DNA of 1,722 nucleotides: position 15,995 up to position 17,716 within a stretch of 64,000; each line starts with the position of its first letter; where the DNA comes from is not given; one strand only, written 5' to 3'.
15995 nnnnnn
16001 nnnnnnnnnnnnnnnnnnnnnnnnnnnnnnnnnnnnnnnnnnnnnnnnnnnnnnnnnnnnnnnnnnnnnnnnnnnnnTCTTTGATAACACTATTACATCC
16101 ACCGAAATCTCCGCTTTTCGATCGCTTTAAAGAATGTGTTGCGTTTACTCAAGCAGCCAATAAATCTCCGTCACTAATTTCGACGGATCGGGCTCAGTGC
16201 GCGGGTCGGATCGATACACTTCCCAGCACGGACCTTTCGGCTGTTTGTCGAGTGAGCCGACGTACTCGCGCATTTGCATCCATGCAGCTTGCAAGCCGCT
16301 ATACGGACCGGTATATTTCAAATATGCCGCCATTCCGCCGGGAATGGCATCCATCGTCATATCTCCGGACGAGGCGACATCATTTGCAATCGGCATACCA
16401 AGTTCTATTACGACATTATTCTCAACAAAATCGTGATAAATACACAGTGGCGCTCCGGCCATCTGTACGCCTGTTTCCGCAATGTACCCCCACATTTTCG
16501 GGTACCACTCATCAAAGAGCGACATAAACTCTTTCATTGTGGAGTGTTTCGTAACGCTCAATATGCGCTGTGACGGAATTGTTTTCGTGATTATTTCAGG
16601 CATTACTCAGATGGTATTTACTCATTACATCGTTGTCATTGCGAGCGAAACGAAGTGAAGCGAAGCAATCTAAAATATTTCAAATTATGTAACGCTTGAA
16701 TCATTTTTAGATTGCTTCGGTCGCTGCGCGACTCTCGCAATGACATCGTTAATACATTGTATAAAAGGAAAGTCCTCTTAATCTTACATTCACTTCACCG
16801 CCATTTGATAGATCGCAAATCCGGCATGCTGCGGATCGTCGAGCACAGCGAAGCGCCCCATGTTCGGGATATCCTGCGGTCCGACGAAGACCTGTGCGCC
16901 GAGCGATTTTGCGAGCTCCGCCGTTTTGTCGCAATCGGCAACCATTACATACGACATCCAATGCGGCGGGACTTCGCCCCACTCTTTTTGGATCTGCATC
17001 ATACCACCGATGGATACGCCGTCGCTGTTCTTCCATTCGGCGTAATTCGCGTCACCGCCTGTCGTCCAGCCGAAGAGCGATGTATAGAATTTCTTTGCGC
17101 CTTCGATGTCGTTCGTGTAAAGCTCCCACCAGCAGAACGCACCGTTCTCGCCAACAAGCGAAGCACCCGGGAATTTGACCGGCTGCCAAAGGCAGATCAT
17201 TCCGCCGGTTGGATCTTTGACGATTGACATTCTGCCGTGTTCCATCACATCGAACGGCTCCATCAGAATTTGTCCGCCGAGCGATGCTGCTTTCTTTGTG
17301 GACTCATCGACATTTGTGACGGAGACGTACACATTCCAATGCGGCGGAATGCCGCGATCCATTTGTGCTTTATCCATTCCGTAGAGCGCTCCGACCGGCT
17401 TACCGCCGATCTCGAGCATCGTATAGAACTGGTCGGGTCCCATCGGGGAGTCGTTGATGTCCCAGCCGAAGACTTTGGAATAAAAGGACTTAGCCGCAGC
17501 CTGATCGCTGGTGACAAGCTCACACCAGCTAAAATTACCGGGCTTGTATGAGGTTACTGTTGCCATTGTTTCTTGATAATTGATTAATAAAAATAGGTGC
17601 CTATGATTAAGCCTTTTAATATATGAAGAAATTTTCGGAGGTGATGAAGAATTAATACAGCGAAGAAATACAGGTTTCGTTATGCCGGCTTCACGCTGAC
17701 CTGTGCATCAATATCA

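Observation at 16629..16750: Palindromic intergenic repeat family with conserved termini and hypervariable cores (3 copies)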

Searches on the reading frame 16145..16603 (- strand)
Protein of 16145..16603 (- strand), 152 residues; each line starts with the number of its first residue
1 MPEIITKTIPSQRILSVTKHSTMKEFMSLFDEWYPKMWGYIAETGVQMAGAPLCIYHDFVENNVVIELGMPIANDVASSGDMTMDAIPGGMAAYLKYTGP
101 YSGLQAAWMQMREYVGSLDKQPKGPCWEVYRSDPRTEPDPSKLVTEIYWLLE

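Call 95: search_protein_families(library=pfam, proteins=[window:16145-16603:-], max_evalue=0.01)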
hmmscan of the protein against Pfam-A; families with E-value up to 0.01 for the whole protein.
window:16145-16603:- (152 aa): 1 family
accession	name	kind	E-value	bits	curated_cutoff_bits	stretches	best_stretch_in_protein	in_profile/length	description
PF06445.20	GyrI-like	-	2.5e-16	60.8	26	1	3-150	2-153/155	GyrI-like small molecule binding domain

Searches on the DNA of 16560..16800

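Call 25: search_rna_families(source=window, start=16560, end=16800, threshold=evalue, max_evalue=10)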
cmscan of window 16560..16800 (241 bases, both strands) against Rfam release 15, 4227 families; matches with E-value up to 10: 7.
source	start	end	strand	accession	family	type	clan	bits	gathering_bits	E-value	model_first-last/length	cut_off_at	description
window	16657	16723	-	RF00896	mir-787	Gene; miRNA;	-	25.1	57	0.0051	1-72/72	no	mir-787 microRNA precursor family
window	16657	16722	+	RF00896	mir-787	Gene; miRNA;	-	24.3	57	0.0086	1-72/72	no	mir-787 microRNA precursor family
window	16610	16758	+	RF03826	MIR825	Gene; miRNA;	-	23.9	160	0.023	1-146/146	no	MIR825 microRNA precursor family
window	16661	16719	-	RF03896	MIR2275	Gene; miRNA;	-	15.4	60.5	3.2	19-76/95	no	MIR2275 microRNA precursor family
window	16658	16722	+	RF03187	MIR1512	Gene; miRNA;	-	14.6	79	4.1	1-94/94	no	MIR1512 microRNA precursor family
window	16632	16745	-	RF03550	mir-31_2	Gene; miRNA;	-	14.3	97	4.4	1-83/83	no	mir-31_2 microRNA precursor family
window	16661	16719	+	RF03208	mir-1781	Gene; miRNA;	-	13.5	68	7.7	20-67/86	no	mir-1781 microRNA precursor family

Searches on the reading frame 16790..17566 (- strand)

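Call 95: search_protein_families(library=pfam, proteins=[window:16790-17566:-], max_evalue=0.01)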
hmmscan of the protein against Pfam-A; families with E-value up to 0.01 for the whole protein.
window:16790-17566:- (258 aa): 3 families
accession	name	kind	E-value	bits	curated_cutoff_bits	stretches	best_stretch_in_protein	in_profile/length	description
PF00903.31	Glyoxalase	-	3.6e-20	73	20.6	2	13-125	3-120/121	Glyoxalase/Bleomycin resistance protein/Dioxygenase superfamily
PF22677.2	Ble-like_N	-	3.4e-13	49.5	24.5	2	14-54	4-41/41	Bleomycin resistance protein-like N-terminal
PF18029.7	Glyoxalase_6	-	2.9e-11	44.4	23.6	1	19-126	6-105/106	Glyoxalase-like domain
